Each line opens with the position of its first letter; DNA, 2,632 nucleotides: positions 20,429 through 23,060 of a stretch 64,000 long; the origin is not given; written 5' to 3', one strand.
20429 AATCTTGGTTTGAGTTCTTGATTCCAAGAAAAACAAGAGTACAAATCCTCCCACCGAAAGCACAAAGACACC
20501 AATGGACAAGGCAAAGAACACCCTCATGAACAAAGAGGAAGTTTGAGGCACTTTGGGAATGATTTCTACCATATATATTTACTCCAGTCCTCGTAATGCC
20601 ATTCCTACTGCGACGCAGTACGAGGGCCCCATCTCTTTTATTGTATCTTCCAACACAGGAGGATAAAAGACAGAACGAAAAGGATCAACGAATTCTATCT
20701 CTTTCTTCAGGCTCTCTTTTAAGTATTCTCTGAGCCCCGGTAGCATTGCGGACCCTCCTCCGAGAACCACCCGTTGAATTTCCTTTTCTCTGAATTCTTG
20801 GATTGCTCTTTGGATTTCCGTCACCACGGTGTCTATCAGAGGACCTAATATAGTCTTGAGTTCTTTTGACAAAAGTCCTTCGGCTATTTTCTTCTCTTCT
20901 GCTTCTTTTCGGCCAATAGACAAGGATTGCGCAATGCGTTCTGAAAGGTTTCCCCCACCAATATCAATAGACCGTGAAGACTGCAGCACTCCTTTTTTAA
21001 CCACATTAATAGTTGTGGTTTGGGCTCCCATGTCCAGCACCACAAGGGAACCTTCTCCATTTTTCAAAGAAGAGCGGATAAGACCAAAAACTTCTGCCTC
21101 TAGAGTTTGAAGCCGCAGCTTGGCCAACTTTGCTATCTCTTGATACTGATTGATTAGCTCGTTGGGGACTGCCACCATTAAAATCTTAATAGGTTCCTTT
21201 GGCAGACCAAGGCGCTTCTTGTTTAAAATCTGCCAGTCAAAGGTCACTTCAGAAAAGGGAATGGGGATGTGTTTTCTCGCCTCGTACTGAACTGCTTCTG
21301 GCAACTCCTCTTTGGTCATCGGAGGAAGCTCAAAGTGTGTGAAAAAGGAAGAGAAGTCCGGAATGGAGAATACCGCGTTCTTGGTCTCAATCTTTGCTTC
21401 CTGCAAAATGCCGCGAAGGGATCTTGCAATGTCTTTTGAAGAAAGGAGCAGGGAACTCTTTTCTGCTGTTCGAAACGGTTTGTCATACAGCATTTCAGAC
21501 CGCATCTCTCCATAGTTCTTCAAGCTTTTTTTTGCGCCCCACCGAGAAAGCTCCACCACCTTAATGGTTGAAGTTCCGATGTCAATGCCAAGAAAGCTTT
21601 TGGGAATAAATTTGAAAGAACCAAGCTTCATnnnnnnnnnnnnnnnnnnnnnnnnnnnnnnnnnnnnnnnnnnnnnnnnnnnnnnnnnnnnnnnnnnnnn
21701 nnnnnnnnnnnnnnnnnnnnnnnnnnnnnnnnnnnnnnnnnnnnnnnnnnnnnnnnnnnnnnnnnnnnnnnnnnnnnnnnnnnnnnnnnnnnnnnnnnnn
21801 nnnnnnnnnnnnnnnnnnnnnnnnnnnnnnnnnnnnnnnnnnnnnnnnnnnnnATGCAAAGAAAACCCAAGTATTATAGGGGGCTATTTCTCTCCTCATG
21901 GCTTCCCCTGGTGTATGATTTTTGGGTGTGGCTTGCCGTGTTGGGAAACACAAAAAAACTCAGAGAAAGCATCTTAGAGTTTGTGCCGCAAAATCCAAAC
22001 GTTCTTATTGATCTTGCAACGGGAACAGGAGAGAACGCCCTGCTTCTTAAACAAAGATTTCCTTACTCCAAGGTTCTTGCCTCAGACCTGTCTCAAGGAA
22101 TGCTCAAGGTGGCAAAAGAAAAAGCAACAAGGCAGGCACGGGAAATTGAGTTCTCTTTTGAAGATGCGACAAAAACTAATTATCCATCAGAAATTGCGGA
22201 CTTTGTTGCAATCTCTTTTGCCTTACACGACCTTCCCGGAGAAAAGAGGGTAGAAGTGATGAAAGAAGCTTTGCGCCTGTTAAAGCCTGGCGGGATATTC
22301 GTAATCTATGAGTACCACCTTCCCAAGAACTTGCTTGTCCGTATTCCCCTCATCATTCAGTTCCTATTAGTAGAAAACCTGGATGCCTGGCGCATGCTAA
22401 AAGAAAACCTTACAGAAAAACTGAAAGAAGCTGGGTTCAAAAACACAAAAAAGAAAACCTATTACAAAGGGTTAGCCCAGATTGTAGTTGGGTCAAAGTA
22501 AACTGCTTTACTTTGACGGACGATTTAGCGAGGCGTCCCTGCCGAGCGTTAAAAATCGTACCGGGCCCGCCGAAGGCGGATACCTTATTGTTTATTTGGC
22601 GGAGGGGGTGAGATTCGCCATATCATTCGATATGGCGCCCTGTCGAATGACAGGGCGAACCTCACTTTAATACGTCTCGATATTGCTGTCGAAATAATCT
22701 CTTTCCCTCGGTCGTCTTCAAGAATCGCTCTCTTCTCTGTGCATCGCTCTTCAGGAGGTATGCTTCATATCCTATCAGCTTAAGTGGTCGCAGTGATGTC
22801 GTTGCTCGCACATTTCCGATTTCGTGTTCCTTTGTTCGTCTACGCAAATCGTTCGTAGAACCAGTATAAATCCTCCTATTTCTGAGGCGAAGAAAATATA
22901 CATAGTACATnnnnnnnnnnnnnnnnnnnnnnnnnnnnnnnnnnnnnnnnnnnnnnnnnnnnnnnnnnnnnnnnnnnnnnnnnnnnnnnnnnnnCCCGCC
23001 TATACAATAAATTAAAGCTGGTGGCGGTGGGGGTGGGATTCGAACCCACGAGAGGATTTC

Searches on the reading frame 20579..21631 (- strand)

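Call 16: search_protein_families(library=pfam, proteins=[window:20579-21631:-])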
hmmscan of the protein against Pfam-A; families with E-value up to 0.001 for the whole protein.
window:20579-21631:- (350 aa): 6 families
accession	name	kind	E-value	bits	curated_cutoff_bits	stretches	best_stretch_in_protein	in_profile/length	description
PF11104.14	PilM_2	-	1.4e-44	152.9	27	1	15-348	1-339/340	Type IV pilus assembly protein PilM;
PF14450.12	FtsA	-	1.1e-16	61.8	31.8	1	197-343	1-127/127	Cell division protein FtsA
PF00022.25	Actin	-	1.1e-07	31.3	27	0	187-238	135-188/410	Actin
PF06723.19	MreB_Mbl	-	5e-07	29.3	27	1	192-255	144-212/327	MreB/Mbl protein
PF00012.26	HSP70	-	6.9e-05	21.7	20.6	1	236-312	276-354/599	Hsp70 protein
PF25216.1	Volactin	-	8e-05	22.7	35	1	200-310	172-293/321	Volactin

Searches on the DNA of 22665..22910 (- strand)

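Call 69: search_with_rna_model(model_id=R1, sources=[L254, L255, L256, L257, L258, L259, L260, L261, L262, L263, L264, L265], max_evalue=0.01)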
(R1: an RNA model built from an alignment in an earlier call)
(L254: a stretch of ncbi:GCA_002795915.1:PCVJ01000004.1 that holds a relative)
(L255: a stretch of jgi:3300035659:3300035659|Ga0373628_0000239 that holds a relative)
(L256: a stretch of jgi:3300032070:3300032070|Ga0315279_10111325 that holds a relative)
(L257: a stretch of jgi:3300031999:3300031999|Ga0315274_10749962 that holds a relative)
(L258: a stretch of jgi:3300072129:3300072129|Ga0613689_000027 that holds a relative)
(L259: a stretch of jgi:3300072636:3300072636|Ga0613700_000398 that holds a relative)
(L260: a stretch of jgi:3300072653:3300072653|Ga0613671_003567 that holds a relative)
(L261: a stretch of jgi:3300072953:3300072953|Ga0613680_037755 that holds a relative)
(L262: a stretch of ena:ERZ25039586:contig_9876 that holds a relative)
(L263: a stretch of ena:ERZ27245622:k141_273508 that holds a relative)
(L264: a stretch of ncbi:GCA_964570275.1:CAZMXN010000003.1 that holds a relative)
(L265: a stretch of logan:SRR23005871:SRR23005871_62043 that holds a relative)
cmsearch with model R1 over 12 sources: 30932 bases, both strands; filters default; matches with E-value up to 0.01: 23.
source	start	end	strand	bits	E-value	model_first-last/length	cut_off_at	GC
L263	1438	1488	+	69.9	1.8e-16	1-51/51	no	0.69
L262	1747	1797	+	66.3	1.6e-15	1-51/51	no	0.57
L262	1746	1796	-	63.5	8.5e-15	1-51/51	no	0.59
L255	1441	1492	+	63.3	9.6e-15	1-51/51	no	0.65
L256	1441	1492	+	63.3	9.6e-15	1-51/51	no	0.65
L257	656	707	+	63.3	9.6e-15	1-51/51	no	0.65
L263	1437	1487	-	62.2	1.8e-14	1-51/51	no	0.69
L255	1440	1491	-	57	4.4e-13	1-51/51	no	0.67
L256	1440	1491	-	57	4.4e-13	1-51/51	no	0.67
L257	655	706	-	57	4.4e-13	1-51/51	no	0.67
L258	1432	1482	+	33.8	5.8e-07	1-51/51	no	0.53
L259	1432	1482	+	33.8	5.8e-07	1-51/51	no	0.53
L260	1432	1482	+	33.8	5.8e-07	1-51/51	no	0.53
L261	853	903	+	33.8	5.8e-07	1-51/51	no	0.53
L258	1432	1476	-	30.8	3.6e-06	1-51/51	no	0.6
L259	1432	1476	-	30.8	3.6e-06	1-51/51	no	0.6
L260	1432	1476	-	30.8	3.6e-06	1-51/51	no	0.6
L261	853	897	-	30.8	3.6e-06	1-51/51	no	0.6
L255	1892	1946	+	29.6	7.5e-06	1-51/51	no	0.67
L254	1434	1471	-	28.4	1.5e-05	6-45/51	no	0.53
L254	1434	1471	+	28.2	1.8e-05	6-45/51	no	0.53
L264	1442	1493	+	27.4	2.7e-05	1-51/51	no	0.44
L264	1442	1486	-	27.1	3.4e-05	1-51/51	no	0.51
